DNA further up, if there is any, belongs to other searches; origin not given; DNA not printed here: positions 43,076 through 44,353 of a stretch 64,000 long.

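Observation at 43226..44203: TIR-FHA fusion: an NADase-type TIR coupled to a phosphothreonine reader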

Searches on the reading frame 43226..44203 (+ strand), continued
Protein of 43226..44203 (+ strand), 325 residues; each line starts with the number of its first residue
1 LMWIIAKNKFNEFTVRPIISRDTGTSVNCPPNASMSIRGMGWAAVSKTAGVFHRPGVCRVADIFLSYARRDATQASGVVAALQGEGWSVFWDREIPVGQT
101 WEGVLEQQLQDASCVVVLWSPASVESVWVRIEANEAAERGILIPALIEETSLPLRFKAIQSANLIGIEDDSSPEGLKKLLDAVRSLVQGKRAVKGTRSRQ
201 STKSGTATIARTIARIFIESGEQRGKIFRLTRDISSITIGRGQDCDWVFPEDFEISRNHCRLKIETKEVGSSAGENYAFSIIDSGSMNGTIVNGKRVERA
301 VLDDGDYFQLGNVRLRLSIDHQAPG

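Call 35: fold_search(model_id=the predicted structure, library=pdb)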
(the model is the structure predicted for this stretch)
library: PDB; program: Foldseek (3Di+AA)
matches with E <= 10: 1266; with E <= 0.001: 225
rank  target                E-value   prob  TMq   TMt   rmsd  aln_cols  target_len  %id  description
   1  8p5x_G                1.1e-10  1.00  0.33  0.83   3.3       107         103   28  Single particle cryo-EM structure of the complex between Corynebacterium glutamicum homohexameric 2-oxoglutarate dehyd (released 2023-08-16)
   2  6i2r_B                3.4e-10  1.00  0.32  0.89   3.4       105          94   31  Crystal structure of the SucA domain of Mycobacterium smegmatis KGD (alpha-ketoglutarate decarboxylase), mutant R802A, (released 2019-05-22)
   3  6i2q_B                6.4e-10  1.00  0.33  0.89   2.2       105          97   33  Crystal structure of the wild-type SucA domain of Mycobacterium smegmatis KGD (alpha-ketoglutarate decarboxylase), in  (released 2019-05-22)
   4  7rj3_B                1.2e-09  1.00  0.34  0.82   2.8       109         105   30  Crystal Structure of the Forkhead Associated (FHA) Domain of the Glycogen Accumulation Regulator (GarA) from Mycobacte (released 2021-07-28)
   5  6i2p_E                1.4e-09  1.00  0.34  0.83   5.8       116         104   29  Crystal structure of the Mycobacterium tuberculosis PknB kinase domain (L33E mutant) in complex with its substrate Gar (released 2019-05-22)
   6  7rj3_C                1.5e-09  1.00  0.34  0.87   1.6       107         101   33  Crystal Structure of the Forkhead Associated (FHA) Domain of the Glycogen Accumulation Regulator (GarA) from Mycobacte (released 2021-07-28)
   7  3poa_A                1.8e-09  1.00  0.32  0.86   3.7       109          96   28  Structural and functional analysis of phosphothreonine-dependent FHA domain interactions (released 2011-01-26)
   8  7rj3_A                2.0e-09  1.00  0.33  0.82   1.6       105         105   33  Crystal Structure of the Forkhead Associated (FHA) Domain of the Glycogen Accumulation Regulator (GarA) from Mycobacte (released 2021-07-28)
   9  4qcj                  4.1e-09  1.00  0.33  0.85   3.4       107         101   28  Crystal Structure of OdhI from Corynebacterium glutamicum (released 2014-07-02)
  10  6i2p_D                4.4e-09  1.00  0.33  0.75   3.4       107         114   31  Crystal structure of the Mycobacterium tuberculosis PknB kinase domain (L33E mutant) in complex with its substrate Gar (released 2019-05-22)
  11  6i2r_D                6.0e-09  1.00  0.31  0.87   3.5       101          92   32  Crystal structure of the SucA domain of Mycobacterium smegmatis KGD (alpha-ketoglutarate decarboxylase), mutant R802A, (released 2019-05-22)
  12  5t2f_C                6.4e-09  1.00  0.34  0.37  16.2       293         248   15  Structure of the FHA1 domain of Rad53 bound to the BRCT domain of Dbf4 (released 2017-03-15)
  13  8p5r_G                6.8e-09  1.00  0.33  0.86   3.4       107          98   31  Crystal structure of full-length, homohexameric 2-oxoglutarate dehydrogenase KGD from Mycobacterium smegmatis in compl (released 2023-08-16)
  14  3po8                  9.2e-09  1.00  0.32  0.84   3.8       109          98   28  Structural and functional analysis of phosphothreonine-dependent FHA domain interactions (released 2011-01-26)
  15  5t2f_D                1.0e-08  1.00  0.35  0.38  16.2       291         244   14  Structure of the FHA1 domain of Rad53 bound to the BRCT domain of Dbf4 (released 2017-03-15)
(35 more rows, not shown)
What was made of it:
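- On FHA domain (Pfam PF00498): Foldseek matches to GarA, OdhI and FhaA have TMt 0.83-0.89 (call 35).
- The DgcB FHA was solved with its own phosphorylated tail (call 35). GarA was solved bound to KGD, and OdhI to its 2-oxoglutarate dehydrogenase partner (call 35).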

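Call 36: search_protein_representatives(alignment_id=A2)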
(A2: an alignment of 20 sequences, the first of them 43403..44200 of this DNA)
Query: 20 sequences, 265 profile positions. Proteins with E-value up to 0.001 (for the whole library): 107713; up to 1e-10: 22338; up to 1e-30: 5016. The best 150 are listed.
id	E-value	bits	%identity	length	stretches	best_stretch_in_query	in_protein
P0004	1.4e-138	477.2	-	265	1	1-265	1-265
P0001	1.2e-113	395.5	-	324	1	2-263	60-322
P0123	2.4e-78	279.7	-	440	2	1-129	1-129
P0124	8.8e-76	271.3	-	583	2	1-145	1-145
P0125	1.9e-74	267.0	-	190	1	1-168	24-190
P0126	4.3e-73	262.5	-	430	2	1-127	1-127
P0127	5.7e-71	255.6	-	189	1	82-263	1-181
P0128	1.2e-67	244.7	-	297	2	3-128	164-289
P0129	3.1e-67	243.3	-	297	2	3-130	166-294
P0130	3.3e-66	240.0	-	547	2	1-131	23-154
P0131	3.3e-66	239.9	-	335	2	1-143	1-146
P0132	1.0e-65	238.3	-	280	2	1-131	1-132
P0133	9.6e-64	231.9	-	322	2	3-131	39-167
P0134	3.0e-61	223.7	-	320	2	1-129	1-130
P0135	4.0e-60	220.0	-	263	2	1-131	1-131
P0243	3.2e-44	167.9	-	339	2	2-132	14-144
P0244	3.2e-44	167.9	-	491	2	2-139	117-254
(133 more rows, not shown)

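Call 40: search_protein_families(library=pfam, alignment_id=A4, max_evalue=0.001)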
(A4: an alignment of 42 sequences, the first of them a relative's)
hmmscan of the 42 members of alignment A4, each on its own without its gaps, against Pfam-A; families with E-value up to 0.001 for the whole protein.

A. member 1, P0123 (440 aa): 5 families
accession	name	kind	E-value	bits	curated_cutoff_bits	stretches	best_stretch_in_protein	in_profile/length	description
PF13676.11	TIR_2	-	1.9e-48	164.4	28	2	4-121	1-122/122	TIR domain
PF08937.16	ThsB_TIR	-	2.3e-15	57.3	21.2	2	134-218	1-96/100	Thoeris protein ThsB, TIR-like domain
PF01582.25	TIR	-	8.7e-09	35.9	21.3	0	133-210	4-84/179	TIR domain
PF08357.16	SEFIR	-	2.7e-05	24.9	23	0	3-77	2-86/150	SEFIR domain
PF10137.14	CAP12-PCTIR_TIR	-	0.00027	21.4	24.7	0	4-63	2-62/119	CAP12/Pycsar effector protein, TIR domain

B. families by the number of members that match (of 42 scanned): 11 families
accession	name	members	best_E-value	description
PF13676.11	TIR_2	42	5.8e-57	TIR domain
PF01582.25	TIR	41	4.8e-17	TIR domain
PF08937.16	ThsB_TIR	38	2.3e-15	Thoeris protein ThsB, TIR-like domain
PF10137.14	CAP12-PCTIR_TIR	7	2.8e-07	CAP12/Pycsar effector protein, TIR domain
PF00498.31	FHA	2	4.2e-18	FHA domain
PF16697.10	Yop-YscD_cpl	2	1.1e-12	Inner membrane component of T3SS, cytoplasmic domain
PF08357.16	SEFIR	2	2.7e-05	SEFIR domain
PF03781.23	FGE-sulfatase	1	2.4e-51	Sulfatase-modifying factor enzyme 1-like domain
PF00805.28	Pentapeptide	1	3.3e-14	Pentapeptide repeats (8 copies)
PF13365.12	Trypsin_2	1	9.8e-10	Trypsin-like peptidase domain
PF08308.17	PEGA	1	0.00033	PEGA domain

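Call 43: search_protein_families(library=ncbifam, proteins=[window:43403-44203:+], max_evalue=0.001)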
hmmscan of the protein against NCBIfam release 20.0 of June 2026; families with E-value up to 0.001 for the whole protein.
window:43403-44203:+ (266 aa): 7 families
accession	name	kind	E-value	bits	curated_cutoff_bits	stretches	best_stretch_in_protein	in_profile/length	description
NF041660.2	oxygluDhInhib_OdhI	equivalog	3.6e-13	49.5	200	1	138-256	20-125/130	oxoglutarate dehydrogenase inhibitor Odhl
NF058526.1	Thoeris_type3_ThcB4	equivalog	3.1e-11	42.7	220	1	4-87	130-215/375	Thoeris type III anti-phage system protein ThcB4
NF049868.1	FhaB_Rv0019c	equivalog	4e-11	43.2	125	1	132-257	44-157/158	FHA domain-containing protein FhaB/FipA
NF033760.1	gliding_GltG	equivalog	1.2e-10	40.6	650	1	217-259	55-97/650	adventurous gliding motility protein GltG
TIGR03354.1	VI_FHA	hypoth_equivalog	1.3e-08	35.2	120.25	1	176-260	24-103/420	type VI secretion system-associated FHA domain protein TagH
NF052573.1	HisKinEspAMyxo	equivalog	1.4e-07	29.9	1400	1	164-260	36-121/755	serine histidine kinase EspA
NF040588.1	FxsC_Nterm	equivalog_domain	4.5e-05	23.5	130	0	29-80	47-98/182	TIR-like protein FxsC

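Call 46: find_encoding_contigs(protein=P0017, flank=8000, max_places=2)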
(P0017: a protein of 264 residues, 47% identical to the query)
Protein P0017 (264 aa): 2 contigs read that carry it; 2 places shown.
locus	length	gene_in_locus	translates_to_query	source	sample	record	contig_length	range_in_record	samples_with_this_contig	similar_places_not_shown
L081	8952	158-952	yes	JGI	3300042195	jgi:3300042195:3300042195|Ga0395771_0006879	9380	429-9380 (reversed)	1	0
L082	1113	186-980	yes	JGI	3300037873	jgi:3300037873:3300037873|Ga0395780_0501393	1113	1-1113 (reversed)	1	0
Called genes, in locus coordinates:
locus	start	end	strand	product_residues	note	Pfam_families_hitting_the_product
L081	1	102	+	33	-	?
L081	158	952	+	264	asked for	PF08937:ThsB_TIR (weak), PF13676:TIR_2, PF16697:Yop-YscD_cpl, PF00498:FHA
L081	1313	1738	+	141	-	PF00903:Glyoxalase, PF06983:3-dmu-9_3-mt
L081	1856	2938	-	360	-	PF02126:PTE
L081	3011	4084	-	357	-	PF00180:Iso_dh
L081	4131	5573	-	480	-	PF00939:Na_sulph_symp, PF03600:CitMHS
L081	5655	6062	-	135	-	PF04143:Sulf_transp, PF20398:DUF6691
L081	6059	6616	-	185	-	PF04143:Sulf_transp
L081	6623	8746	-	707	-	-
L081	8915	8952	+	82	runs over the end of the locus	-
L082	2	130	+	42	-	?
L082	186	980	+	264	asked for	PF08937:ThsB_TIR (weak), PF13676:TIR_2, PF16697:Yop-YscD_cpl, PF00498:FHA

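Call 47: find_encoding_contigs(protein=P0004, flank=5000, max_places=2)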
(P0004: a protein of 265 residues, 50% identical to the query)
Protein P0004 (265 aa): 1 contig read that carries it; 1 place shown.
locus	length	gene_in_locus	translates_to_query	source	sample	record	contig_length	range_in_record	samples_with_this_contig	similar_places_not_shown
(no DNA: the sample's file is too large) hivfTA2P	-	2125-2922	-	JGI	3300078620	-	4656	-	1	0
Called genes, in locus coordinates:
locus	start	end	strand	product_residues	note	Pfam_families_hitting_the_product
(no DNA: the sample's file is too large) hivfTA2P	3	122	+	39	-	?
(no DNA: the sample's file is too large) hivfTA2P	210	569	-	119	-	PF00903:Glyoxalase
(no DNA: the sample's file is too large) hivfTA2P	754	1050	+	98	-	-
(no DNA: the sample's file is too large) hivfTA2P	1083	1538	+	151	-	PF00903:Glyoxalase, PF22677:Ble-like_N (faint)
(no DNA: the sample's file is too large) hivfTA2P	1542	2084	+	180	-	PF13637:Ank_4 (faint), PF12796:Ank_2, PF00023:Ank (faint), PF13606:Ank_3 (faint), PF12796:Ank_2 (weak)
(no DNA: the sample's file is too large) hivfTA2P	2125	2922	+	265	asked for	PF13676:TIR_2, PF16697:Yop-YscD_cpl, PF00498:FHA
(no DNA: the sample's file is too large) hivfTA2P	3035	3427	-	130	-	PF01476:LysM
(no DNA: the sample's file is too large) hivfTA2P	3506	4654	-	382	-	?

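Call 48: find_encoding_contigs(protein=P0006, flank=5000, max_places=2)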
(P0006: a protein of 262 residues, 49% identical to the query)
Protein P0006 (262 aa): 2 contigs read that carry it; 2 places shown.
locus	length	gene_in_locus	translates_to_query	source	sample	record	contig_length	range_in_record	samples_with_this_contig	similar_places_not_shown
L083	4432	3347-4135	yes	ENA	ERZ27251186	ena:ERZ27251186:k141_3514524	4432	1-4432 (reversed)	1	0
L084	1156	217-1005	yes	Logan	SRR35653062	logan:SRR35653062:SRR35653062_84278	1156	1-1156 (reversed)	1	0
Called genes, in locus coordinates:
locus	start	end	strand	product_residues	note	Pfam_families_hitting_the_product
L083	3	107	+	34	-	?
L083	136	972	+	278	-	PF02596:DUF169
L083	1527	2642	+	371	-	PF13676:TIR_2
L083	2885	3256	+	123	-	-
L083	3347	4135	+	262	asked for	PF13676:TIR_2, PF16697:Yop-YscD_cpl, PF00498:FHA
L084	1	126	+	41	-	?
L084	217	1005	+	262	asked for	PF13676:TIR_2, PF16697:Yop-YscD_cpl, PF00498:FHA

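Call 66: search_protein_families(library=pfam, proteins=[L007:4988-6232:-, L007:6299-9151:-, L007:11630-12034:+, L007:12945-13346:+, L007:13410-13757:+, L007:12610-12981:-, P0243, P0244, L083:1527-2642:+, L083:2885-3256:+], max_evalue=0.001)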
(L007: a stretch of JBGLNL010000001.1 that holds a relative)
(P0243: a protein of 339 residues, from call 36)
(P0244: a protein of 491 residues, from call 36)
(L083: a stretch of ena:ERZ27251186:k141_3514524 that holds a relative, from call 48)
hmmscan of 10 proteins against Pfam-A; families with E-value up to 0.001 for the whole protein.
L007:4988-6232:- (414 aa): 5 families
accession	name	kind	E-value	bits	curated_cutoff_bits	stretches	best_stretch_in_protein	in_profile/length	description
PF07690.21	MFS_1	-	3e-66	224.2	33.4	2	29-367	2-346/347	Major Facilitator Superfamily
PF12832.13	MFS_1_like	-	1.5e-11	44.4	25.2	2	207-379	196-366/373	MFS_1 like family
PF06779.20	MFS_4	-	9.4e-08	32.2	26.3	1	48-399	18-363/364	Uncharacterised MFS-type transporter YbfB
PF11700.14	ATG22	-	2.1e-07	30.5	24.1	1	142-403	193-473/482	Vacuole effluxer Atg22 like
PF00083.30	Sugar_tr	-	0.00085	18.7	22.3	1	56-131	44-121/452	Sugar (and other) transporter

L007:6299-9151:- (950 aa): 20 families
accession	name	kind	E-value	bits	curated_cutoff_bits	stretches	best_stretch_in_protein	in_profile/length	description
PF17760.6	UvrA_inter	-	3.2e-39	133.6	23.3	1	132-239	1-107/109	UvrA interaction domain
PF17755.6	UvrA_DNA-bind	-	3.9e-36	124.1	23.2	1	290-400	1-110/110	UvrA DNA-binding domain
PF00005.33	ABC_tran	-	2.1e-22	80.6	25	2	823-870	93-137/137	ABC transporter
PF02463.25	SMC_N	-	1.5e-10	41.3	40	0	633-665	10-46/220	RecF/RecN/SMC N terminal domain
PF13555.12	AAA_29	-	4.1e-09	36.5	27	1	638-663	17-42/61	P-loop containing region of AAA domain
PF13191.12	AAA_16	-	5e-09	37.3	32.6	0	641-665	22-46/167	AAA ATPase domain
PF13304.12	AAA_21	-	6.4e-07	30.2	27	0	835-896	234-295/304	AAA domain, putative AbiEii toxin, Type IV TA system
PF20720.3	nSTAND3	-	8.6e-07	29.2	27.2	0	645-686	19-61/155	Novel STAND NTPase 3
PF13476.12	AAA_23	-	4.3e-06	27.9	27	0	644-665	20-41/201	AAA domain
PF20703.3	nSTAND1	-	5.1e-06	26.8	27.1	0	12-43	19-50/379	Novel STAND NTPase 1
PF03193.22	RsgA_GTPase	-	1.7e-05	25.1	30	0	627-666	91-129/174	RsgA GTPase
PF13481.12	AAA_25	-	2.5e-05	24.4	27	0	636-660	26-50/195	AAA domain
PF13173.12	AAA_14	-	3.4e-05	24.3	27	0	645-681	4-42/129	AAA domain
PF13238.12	AAA_18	-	3.7e-05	24.6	29.4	0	646-671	1-24/128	AAA domain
PF13401.12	AAA_22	-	3.9e-05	24.4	27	0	645-673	7-39/130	AAA domain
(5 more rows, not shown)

L007:11630-12034:+ (134 aa): 1 family
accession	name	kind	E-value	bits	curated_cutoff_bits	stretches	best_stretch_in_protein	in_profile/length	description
PF07238.19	PilZ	-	4.1e-08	33.9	22.5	1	12-103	3-90/102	PilZ domain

L007:12945-13346:+ (133 aa): 1 family
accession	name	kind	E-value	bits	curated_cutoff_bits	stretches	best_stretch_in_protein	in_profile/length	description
PF07238.19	PilZ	-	6.5e-11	42.9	22.5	1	25-116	3-90/102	PilZ domain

L007:13410-13757:+ (115 aa): 0 families

L007:12610-12981:- (123 aa): 0 families

P0243 (339 aa): 4 families
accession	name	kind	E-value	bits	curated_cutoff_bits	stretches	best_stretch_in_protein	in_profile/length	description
PF13676.11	TIR_2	-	1.1e-21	78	28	1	17-121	2-112/122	TIR domain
PF00498.31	FHA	-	4.2e-18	66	20.7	1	240-304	1-67/67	FHA domain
PF16697.10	Yop-YscD_cpl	-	1.1e-12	48.4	33.2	1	235-308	14-88/94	Inner membrane component of T3SS, cytoplasmic domain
PF08937.16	ThsB_TIR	-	0.00013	22.7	21.2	1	17-94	1-88/100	Thoeris protein ThsB, TIR-like domain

P0244 (491 aa): 5 families
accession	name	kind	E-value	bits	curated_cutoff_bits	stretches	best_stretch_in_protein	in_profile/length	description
PF13676.11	TIR_2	-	2.6e-26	93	28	1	119-235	1-121/122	TIR domain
PF00498.31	FHA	-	2.7e-09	37.8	20.7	1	32-100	1-67/67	FHA domain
PF16697.10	Yop-YscD_cpl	-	9.8e-06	26.2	33.2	1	30-104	17-88/94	Inner membrane component of T3SS, cytoplasmic domain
PF01582.25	TIR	-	0.00018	21.8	21.3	1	118-194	3-82/179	TIR domain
PF08937.16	ThsB_TIR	-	0.00027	21.7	21.2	1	120-197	1-88/100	Thoeris protein ThsB, TIR-like domain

L083:1527-2642:+ (371 aa): 1 family
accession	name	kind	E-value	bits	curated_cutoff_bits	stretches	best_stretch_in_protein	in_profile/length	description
PF13676.11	TIR_2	-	3.9e-09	37.5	28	1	4-126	1-105/122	TIR domain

L083:2885-3256:+ (123 aa): 0 families

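Call 68: search_protein_families(library=padloc, proteins=[window:43403-44203:+], max_evalue=0.01)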
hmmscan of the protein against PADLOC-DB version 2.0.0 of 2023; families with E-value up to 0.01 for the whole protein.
window:43403-44203:+ (266 aa): 8 families
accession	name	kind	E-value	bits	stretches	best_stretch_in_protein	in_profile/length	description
PDLC02012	SAVED5--SAVED_TIR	-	1.1e-10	39.3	1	2-78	14-92/404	-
PDLC00434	ThsB1|ThsB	-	3.8e-06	24.2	1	4-86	141-225/396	TIR-like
PDLC05062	PDC-S66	-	5e-05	20.9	1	3-75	150-224/282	-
PDLC00436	ThsB1|ThsB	-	0.00022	18.8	1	3-73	37-112/183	TIR-like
PDLC00431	ThsB1|ThsB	-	0.0014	17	1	45-82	55-92/162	TIR-like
PDLC00419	ThsB1|ThsB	-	0.003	15.4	1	3-72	29-103/165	TIR-like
PDLC00420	ThsB1|ThsB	-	0.003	14.8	1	1-81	1-86/319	TIR-like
PDLC02421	Aga_TIR-PNTD1-PNTD2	-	0.0044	14.2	1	4-78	6-83/430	Class I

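Call 75: find_encoding_contigs(protein=P0243, flank=8000, max_places=2)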
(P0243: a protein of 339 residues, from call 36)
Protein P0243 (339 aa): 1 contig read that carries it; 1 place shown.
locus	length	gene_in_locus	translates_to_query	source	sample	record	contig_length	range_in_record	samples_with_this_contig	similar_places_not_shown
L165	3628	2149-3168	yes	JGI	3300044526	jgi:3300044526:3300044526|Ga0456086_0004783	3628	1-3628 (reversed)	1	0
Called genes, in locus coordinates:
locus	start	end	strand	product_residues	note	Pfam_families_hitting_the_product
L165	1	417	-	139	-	?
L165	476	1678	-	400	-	PF00155:Aminotran_1_2, PF01212:Beta_elim_lyase (weak)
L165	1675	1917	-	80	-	PF14573:PP-binding_2 (weak), PF00550:PP-binding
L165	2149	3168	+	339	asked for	PF13676:TIR_2, PF16697:Yop-YscD_cpl, PF00498:FHA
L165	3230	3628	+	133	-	?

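Call 76: find_encoding_contigs(protein=P0244, flank=8000, max_places=2)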
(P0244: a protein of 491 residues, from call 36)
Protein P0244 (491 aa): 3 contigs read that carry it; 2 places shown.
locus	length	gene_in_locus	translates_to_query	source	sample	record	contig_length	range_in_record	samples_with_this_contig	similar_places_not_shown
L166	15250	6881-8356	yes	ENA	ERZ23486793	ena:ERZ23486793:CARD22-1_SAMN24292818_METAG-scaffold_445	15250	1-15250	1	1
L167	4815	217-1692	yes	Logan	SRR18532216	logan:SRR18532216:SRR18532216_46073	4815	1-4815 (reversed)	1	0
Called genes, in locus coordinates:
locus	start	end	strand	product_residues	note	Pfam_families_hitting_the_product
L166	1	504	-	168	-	?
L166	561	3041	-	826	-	-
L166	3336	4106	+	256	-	PF00561:Abhydrolase_1, PF12146:Hydrolase_4, PF12697:Abhydrolase_6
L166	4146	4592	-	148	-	-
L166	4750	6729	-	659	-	PF00656:Peptidase_C14, PF08239:SH3_3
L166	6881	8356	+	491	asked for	PF16697:Yop-YscD_cpl (weak), PF00498:FHA, PF13676:TIR_2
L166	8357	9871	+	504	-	-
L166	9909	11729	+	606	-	PF20308:TPR-S, PF00211:Guanylate_cyc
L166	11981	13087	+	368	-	PF00111:Fer2, PF12797:Fer4_2 (faint), PF14697:Fer4_21, PF12838:Fer4_7, PF13187:Fer4_9 (weak), PF00037:Fer4, PF12837:Fer4_6 (weak), PF02662:FlpD, +1 more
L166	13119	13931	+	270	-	PF12225:DUF5981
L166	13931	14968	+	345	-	PF02219:MTHFR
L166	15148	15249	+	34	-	?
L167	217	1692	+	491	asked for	PF16697:Yop-YscD_cpl (weak), PF00498:FHA, PF13676:TIR_2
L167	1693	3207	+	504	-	-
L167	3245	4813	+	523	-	?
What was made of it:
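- The separate FHA-TIR-TM fusion lies beside a caspase-like peptidase and a TPR-S/cyclase gene (call 76).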
